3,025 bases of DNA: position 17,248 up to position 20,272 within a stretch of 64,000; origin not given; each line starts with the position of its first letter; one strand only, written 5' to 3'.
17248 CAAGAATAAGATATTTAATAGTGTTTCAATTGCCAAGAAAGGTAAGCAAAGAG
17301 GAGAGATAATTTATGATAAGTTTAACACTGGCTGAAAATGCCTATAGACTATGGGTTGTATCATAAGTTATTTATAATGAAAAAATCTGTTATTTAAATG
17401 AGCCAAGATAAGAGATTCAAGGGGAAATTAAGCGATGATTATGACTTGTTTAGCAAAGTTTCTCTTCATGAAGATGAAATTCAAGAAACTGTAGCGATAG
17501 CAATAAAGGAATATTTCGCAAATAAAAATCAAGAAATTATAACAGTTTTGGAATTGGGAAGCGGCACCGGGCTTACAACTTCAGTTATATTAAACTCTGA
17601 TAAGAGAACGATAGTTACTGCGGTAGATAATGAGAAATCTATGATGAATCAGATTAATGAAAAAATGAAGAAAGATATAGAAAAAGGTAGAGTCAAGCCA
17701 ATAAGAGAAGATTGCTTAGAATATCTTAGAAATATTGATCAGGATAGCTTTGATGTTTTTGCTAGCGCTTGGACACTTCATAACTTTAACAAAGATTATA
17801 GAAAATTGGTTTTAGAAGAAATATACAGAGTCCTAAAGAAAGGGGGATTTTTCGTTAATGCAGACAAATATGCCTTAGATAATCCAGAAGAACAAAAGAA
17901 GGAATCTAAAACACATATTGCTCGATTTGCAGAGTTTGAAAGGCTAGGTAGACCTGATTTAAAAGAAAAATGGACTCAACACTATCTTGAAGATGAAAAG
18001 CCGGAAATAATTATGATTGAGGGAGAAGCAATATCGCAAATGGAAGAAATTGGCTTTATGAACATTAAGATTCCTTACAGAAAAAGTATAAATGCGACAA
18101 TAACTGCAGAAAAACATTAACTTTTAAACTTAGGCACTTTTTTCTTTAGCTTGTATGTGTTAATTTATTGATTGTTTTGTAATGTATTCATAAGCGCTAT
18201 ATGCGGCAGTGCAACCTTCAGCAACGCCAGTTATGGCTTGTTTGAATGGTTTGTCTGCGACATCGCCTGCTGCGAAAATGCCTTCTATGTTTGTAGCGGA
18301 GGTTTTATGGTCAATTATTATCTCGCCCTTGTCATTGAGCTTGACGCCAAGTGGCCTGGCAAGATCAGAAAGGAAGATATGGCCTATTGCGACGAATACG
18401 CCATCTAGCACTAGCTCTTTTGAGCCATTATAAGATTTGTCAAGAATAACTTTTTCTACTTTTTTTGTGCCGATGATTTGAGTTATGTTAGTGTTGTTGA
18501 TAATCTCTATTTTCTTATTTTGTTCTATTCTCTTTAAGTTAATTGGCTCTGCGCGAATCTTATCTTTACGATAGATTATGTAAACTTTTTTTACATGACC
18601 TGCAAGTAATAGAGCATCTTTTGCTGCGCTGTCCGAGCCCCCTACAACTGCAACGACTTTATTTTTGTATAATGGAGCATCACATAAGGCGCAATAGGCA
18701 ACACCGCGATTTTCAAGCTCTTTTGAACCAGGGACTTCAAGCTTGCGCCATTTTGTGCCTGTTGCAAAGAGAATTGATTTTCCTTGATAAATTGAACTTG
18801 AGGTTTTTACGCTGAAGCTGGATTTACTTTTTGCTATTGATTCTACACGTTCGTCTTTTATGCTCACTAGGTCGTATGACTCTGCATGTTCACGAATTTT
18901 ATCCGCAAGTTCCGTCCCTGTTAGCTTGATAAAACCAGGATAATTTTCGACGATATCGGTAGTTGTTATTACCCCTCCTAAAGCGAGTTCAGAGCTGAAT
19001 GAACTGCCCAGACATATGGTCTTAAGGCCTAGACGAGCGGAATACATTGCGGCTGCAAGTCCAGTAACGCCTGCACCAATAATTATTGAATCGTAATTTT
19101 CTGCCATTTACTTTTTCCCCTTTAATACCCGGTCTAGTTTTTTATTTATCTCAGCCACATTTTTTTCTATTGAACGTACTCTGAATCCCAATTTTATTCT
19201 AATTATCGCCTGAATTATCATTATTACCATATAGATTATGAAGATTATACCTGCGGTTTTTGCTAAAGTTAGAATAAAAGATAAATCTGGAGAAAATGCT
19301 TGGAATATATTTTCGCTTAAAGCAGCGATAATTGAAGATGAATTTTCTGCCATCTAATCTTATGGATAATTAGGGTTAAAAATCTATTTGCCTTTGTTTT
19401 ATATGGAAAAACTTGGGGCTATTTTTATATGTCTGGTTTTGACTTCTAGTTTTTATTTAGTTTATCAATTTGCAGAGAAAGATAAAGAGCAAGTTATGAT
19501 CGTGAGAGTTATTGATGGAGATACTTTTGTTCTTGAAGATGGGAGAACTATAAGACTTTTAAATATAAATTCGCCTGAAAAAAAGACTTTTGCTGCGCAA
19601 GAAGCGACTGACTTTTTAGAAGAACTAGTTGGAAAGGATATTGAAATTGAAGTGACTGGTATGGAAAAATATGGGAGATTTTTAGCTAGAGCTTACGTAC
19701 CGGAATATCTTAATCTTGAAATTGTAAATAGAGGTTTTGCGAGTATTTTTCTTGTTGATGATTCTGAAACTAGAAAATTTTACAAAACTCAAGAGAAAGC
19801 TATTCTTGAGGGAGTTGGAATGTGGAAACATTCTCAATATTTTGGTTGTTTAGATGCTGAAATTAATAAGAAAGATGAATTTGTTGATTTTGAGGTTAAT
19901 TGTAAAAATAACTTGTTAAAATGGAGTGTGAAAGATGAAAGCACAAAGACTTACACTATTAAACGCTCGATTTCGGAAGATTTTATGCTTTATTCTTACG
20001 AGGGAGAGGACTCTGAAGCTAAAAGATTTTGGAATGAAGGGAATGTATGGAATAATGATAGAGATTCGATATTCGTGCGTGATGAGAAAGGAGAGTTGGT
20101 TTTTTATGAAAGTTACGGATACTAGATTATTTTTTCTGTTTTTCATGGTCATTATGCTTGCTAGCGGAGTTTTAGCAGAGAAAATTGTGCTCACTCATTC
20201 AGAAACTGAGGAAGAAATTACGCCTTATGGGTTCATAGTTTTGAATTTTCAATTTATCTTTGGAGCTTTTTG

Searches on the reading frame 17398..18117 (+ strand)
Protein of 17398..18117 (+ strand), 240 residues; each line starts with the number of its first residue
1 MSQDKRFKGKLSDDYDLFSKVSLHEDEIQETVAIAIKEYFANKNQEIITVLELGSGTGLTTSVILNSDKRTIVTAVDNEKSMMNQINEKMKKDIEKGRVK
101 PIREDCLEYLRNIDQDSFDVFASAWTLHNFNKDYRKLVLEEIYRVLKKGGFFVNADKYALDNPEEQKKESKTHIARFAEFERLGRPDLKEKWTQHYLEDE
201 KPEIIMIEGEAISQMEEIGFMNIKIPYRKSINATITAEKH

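Call 51: search_protein_families(library=pfam, proteins=[window:17398-18117:+], max_evalue=0.01)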
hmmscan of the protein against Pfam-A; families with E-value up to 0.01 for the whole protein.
window:17398-18117:+ (240 aa): 13 families
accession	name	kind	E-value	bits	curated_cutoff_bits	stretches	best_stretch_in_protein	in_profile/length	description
PF13649.12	Methyltransf_25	-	1.2e-14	55.2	27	1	50-150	1-97/97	Methyltransferase domain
PF08241.18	Methyltransf_11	-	2.9e-14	53.9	21.2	1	51-153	1-94/95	Methyltransferase domain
PF08242.18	Methyltransf_12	-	1.1e-10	42.6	30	1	51-152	1-98/98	Methyltransferase domain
PF01209.24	Ubie_methyltran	-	3.3e-10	40.1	20.1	1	13-153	18-150/233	ubiE/COQ5 methyltransferase family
PF13847.12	Methyltransf_31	-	2.3e-09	37.6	27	1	49-171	6-127/145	Methyltransferase domain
PF10017.15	Methyltransf_33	-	1.9e-06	27.6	23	1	25-156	45-178/304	Histidine-specific methyltransferase, SAM-dependent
PF10294.15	Methyltransf_16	-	0.00017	21.8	21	1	40-118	40-116/174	Lysine methyltransferase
PF06080.18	DUF938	-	0.0003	21.1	27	1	29-153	11-136/202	Protein of unknown function (DUF938)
PF00398.26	RrnaAD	-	0.00043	19.9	24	1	46-108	30-87/263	Ribosomal RNA adenine dimethylase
PF03141.22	Methyltransf_29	-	0.00049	19.3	23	1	39-177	112-240/506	Putative S-adenosyl-L-methionine-dependent methyltransferase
PF13578.12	Methyltransf_24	-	0.0044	18.3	26.3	1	51-153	1-101/105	Methyltransferase domain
PF13489.12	Methyltransf_23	-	0.0048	17.1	27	1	33-154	9-116/164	Methyltransferase domain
PF05175.20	MTS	-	0.0053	16.9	23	1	49-123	34-104/170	Methyltransferase small domain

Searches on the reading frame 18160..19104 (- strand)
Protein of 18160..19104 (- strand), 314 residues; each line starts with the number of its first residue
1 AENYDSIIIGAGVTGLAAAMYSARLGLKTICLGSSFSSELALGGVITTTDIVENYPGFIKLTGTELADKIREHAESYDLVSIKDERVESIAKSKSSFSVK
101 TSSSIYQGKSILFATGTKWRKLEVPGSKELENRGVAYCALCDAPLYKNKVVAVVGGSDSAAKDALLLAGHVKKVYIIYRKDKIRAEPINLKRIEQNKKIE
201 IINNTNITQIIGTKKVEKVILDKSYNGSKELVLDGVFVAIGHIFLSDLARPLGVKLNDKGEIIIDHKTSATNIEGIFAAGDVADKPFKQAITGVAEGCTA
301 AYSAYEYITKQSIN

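Call 51: search_protein_families(library=pfam, proteins=[window:18160-19104:-], max_evalue=0.01)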
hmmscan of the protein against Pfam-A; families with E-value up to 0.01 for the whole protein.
window:18160-19104:- (314 aa): 9 families
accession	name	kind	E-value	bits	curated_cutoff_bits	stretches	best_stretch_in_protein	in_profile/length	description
PF07992.20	Pyr_redox_2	-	1.6e-39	136.5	26.1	1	4-297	1-291/291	Pyridine nucleotide-disulphide oxidoreductase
PF13738.12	Pyr_redox_3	-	6.4e-27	95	30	1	7-280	1-305/305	Pyridine nucleotide-disulphide oxidoreductase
PF00070.33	Pyr_redox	-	5.8e-13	49.6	22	1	151-221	2-79/82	Pyridine nucleotide-disulphide oxidoreductase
PF00890.30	FAD_binding_2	-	2.4e-06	27.4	20.4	1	5-41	1-41/414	FAD binding domain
PF01134.28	GIDA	-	2e-05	24.3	22.1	1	6-32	2-28/391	Glucose inhibited division protein A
PF01266.30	DAO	-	0.00022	21.3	27.9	1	6-31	2-27/353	FAD dependent oxidoreductase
PF12831.13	FAD_oxidored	-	0.0016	18.2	27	1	6-48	2-40/416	FAD dependent oxidoreductase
PF03486.20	HI0933_like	-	0.0021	18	50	0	5-32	2-29/244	HI0933-like protein Rossmann domain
PF01946.23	Thi4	-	0.0051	16.5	26.2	1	4-45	18-62/235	Thi4 family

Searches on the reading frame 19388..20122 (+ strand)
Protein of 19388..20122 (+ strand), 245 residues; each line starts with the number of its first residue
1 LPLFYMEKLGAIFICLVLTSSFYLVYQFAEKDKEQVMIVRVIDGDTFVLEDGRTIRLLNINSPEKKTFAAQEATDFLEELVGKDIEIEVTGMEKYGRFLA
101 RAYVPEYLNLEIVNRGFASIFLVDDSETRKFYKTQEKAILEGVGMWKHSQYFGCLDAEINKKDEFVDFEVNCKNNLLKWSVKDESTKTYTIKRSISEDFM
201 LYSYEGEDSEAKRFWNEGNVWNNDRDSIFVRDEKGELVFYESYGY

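Call 51: search_protein_families(library=pfam, proteins=[window:19388-20122:+], max_evalue=0.01)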
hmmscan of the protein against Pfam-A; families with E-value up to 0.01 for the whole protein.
window:19388-20122:+ (245 aa): 1 family
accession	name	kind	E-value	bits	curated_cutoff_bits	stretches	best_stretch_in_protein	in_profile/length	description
PF00565.23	SNase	-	2.2e-13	51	21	1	54-147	1-106/107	Staphylococcal nuclease homologue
